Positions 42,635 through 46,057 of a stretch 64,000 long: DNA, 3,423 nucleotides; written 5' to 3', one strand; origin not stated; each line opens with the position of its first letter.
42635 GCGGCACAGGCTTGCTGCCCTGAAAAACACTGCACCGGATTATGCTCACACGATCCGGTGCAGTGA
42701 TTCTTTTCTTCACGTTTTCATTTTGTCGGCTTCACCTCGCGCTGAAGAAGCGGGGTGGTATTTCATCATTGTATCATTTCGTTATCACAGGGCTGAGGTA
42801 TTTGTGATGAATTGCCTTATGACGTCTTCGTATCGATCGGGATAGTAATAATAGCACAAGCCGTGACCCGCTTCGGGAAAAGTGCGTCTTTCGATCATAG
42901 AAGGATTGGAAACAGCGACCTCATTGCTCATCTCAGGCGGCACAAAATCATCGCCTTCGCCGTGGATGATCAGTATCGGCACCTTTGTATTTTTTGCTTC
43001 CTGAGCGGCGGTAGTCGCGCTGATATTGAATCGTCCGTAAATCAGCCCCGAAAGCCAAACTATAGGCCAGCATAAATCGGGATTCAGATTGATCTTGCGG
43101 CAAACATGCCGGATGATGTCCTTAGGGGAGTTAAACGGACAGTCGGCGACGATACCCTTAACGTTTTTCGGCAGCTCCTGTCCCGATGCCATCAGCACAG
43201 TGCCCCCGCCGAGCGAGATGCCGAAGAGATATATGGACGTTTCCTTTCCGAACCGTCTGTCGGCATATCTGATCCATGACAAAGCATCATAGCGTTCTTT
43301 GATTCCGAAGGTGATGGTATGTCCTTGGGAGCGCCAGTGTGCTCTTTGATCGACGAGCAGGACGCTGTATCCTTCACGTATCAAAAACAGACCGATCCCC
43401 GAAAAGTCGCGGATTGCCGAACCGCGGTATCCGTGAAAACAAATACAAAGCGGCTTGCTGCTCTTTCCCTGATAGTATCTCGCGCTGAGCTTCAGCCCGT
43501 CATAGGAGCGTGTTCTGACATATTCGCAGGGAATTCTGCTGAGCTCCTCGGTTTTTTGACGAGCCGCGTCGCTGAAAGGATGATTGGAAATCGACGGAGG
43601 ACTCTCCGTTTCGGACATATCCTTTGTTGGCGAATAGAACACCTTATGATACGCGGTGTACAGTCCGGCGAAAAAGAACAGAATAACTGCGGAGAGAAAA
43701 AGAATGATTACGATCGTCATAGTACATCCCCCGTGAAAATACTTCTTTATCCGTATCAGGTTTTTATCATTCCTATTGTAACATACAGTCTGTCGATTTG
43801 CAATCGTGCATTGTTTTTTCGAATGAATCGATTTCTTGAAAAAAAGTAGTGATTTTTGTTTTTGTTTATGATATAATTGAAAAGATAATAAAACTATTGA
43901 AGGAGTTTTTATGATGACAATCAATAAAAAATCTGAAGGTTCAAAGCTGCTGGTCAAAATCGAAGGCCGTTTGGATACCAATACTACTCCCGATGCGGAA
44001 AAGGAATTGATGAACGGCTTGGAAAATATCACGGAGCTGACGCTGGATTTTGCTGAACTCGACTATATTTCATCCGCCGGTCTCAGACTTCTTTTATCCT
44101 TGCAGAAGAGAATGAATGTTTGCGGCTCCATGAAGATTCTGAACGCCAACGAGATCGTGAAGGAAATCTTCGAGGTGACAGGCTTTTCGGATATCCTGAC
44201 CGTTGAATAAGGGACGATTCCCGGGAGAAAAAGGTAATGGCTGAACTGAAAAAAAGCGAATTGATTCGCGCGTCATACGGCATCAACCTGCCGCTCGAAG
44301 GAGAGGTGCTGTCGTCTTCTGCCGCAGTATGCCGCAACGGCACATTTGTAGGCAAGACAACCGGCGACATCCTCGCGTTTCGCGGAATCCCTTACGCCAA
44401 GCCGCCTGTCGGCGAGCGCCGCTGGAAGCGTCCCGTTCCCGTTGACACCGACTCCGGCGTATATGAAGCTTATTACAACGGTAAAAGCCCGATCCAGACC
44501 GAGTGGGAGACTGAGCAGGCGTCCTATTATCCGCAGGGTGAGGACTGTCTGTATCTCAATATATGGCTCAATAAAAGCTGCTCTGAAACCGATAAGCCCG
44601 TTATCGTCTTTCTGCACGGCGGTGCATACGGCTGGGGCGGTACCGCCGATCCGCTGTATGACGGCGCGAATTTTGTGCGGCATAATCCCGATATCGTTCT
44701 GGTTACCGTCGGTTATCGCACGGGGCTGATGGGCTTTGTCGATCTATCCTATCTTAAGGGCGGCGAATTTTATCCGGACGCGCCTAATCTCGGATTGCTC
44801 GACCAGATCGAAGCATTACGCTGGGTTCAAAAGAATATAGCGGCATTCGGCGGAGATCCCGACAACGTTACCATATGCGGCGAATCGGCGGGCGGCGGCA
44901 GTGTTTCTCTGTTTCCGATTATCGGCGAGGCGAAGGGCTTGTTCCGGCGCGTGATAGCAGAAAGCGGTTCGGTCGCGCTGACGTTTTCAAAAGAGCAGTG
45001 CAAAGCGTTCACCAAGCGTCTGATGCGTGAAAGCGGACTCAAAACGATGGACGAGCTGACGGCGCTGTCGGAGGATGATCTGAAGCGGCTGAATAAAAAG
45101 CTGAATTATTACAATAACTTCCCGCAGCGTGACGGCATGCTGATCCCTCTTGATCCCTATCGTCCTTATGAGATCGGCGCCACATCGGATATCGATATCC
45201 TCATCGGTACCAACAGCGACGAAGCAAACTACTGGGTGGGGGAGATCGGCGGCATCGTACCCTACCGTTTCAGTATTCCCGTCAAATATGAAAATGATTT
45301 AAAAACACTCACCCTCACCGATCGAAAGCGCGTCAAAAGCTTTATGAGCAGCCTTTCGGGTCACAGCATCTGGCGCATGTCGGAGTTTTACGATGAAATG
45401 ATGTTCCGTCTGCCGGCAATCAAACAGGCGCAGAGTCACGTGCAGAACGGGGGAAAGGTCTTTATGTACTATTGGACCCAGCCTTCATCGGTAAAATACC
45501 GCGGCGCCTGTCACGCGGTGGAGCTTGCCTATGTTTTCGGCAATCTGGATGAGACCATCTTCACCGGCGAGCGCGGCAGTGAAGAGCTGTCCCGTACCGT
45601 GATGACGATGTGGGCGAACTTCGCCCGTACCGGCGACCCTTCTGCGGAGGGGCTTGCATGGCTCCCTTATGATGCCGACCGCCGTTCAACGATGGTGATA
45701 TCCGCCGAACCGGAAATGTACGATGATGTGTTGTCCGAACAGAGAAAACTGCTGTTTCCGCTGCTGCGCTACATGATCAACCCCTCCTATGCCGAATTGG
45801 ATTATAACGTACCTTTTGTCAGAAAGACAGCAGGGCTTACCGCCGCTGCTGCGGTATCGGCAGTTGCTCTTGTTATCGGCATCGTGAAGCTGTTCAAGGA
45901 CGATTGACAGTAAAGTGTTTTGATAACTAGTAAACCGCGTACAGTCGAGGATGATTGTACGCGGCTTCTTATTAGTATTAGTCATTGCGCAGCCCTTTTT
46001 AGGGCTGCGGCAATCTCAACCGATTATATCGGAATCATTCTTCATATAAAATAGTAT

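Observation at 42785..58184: Uncharacterised lipid scavenging and re-acylation island with an LRAT enzyme and dedicated carriers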

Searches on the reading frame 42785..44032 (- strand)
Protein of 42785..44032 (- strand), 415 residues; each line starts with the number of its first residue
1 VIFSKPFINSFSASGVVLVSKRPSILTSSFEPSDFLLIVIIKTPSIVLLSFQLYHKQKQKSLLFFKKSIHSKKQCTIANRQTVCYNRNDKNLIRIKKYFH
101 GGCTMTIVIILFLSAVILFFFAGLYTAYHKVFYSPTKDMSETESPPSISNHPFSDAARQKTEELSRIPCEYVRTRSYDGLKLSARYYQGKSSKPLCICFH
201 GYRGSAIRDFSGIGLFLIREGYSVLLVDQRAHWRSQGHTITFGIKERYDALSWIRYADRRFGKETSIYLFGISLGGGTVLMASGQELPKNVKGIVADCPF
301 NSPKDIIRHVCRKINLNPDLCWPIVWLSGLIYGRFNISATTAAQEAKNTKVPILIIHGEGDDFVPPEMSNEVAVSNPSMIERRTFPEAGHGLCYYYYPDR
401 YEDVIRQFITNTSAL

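Call 4: search_protein_families(library=pfam, proteins=[window:42785-44032:-], max_evalue=0.01)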
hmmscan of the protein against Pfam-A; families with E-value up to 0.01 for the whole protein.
window:42785-44032:- (415 aa): 9 families
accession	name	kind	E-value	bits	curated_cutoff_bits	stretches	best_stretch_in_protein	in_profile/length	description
PF12146.15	Hydrolase_4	-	8.3e-15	55.2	27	2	192-306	3-116/239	Serine aminopeptidase, S33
PF00561.26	Abhydrolase_1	-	9.3e-13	48.8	25.8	1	197-305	4-108/245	alpha/beta hydrolase fold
PF02129.25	Peptidase_S15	-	5.6e-07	30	23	1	178-308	46-138/262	X-Pro dipeptidyl-peptidase (S15 family)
PF00326.27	Peptidase_S9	-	6.1e-07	29.6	22.6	1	245-392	43-189/213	Prolyl oligopeptidase family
PF20434.5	BD-FAE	-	1.3e-05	25.2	26.8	0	347-372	186-211/215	BD-FAE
PF12697.13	Abhydrolase_6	-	2.3e-05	25.6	26.3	1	198-403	3-216/217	Alpha/beta hydrolase family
PF01738.24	DLH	-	0.00063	19.8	21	0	332-392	128-188/217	Dienelactone hydrolase family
PF05448.18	AXE1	-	0.0027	17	21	0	163-231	50-119/321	Acetyl xylan esterase (AXE1)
PF15431.11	TMEM190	-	0.009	16.5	25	0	77-144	40-107/128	Transmembrane protein 190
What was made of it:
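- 42785..43720 (-): hyd0: alpha/beta hydrolase with an N-terminal TM segment, a paralog of hyd1 (28% identity). Flank only, not part of the conserved unit. Pfam Hydrolase_4/Abhydrolase_1 (call 4).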

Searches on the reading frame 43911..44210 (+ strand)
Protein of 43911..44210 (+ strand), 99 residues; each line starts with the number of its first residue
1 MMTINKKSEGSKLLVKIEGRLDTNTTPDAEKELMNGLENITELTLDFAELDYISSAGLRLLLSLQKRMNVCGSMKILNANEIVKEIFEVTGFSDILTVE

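Call 79: search_protein_families(library=pfam, proteins=[window:43911-44210:+], max_evalue=0.01)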
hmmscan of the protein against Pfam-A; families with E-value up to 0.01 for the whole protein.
window:43911-44210:+ (99 aa): 2 families
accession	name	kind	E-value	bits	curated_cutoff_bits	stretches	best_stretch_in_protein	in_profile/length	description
PF01740.26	STAS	-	1.9e-13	50.6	22.6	1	6-98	4-99/106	STAS domain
PF13466.11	STAS_2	-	3.4e-09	37.2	29.2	1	15-92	1-79/80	STAS domain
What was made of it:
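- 43911..44210 (+): STAS-domain protein, 99 aa, directly upstream of the carboxylesterase. Flank only. PF01740 E 1.9e-13 (call 79).
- Tried and rejected: Scanning the small ORFs then found the true STAS gene at 43911-44210 (call 79).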

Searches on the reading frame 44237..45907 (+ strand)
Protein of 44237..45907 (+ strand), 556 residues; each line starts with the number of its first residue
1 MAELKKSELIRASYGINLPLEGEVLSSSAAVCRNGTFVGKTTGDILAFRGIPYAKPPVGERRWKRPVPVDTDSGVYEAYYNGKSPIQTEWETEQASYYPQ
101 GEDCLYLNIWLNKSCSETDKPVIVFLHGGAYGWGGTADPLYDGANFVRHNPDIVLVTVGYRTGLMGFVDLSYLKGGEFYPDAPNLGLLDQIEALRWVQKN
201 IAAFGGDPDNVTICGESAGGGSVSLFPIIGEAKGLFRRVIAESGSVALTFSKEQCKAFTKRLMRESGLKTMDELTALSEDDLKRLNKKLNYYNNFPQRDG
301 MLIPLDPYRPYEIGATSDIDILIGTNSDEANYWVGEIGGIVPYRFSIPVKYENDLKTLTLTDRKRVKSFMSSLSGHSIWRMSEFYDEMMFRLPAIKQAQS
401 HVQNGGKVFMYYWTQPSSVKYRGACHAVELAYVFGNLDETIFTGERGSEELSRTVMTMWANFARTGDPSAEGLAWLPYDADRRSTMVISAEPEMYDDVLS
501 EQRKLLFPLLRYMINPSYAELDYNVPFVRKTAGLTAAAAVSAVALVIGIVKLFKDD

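Call 4: search_protein_families(library=pfam, proteins=[window:44237-45907:+], max_evalue=0.01)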
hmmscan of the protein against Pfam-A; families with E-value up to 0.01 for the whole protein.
window:44237-45907:+ (556 aa): 4 families
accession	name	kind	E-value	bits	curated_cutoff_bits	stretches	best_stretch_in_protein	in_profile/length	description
PF00135.34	COesterase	-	8.9e-95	319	27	1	37-497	12-506/515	Carboxylesterase family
PF20434.5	BD-FAE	-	1.8e-06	28.1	26.8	1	189-228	69-108/215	BD-FAE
PF07859.19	Abhydrolase_3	-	4.8e-06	26.9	25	1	189-221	51-83/210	alpha/beta hydrolase fold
PF00326.27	Peptidase_S9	-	0.003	17.5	22.6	1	189-264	47-118/213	Prolyl oligopeptidase family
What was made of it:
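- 44237..45907 (+): Type-B carboxylesterase with a C-terminal hydrophobic tail (residues 532-550) and no N-terminal signal peptide. Flank only. PF00135 E 9e-95 (call 4).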

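Call 34: search_protein_families(library=ncbifam, proteins=[window:44237-45907:+], max_evalue=0.01)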
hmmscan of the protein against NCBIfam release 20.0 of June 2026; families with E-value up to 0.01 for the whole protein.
window:44237-45907:+ (556 aa): 2 families
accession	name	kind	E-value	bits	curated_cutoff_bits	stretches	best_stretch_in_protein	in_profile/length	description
NF052354.1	EstLipQMycob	equivalog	7.4e-09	34.7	700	1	92-225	137-254/418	esterase LipQ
NF058653.1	LipP1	equivalog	3.3e-08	32.8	350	1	114-220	65-155/300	LipP1 family hormone-sensitive lipase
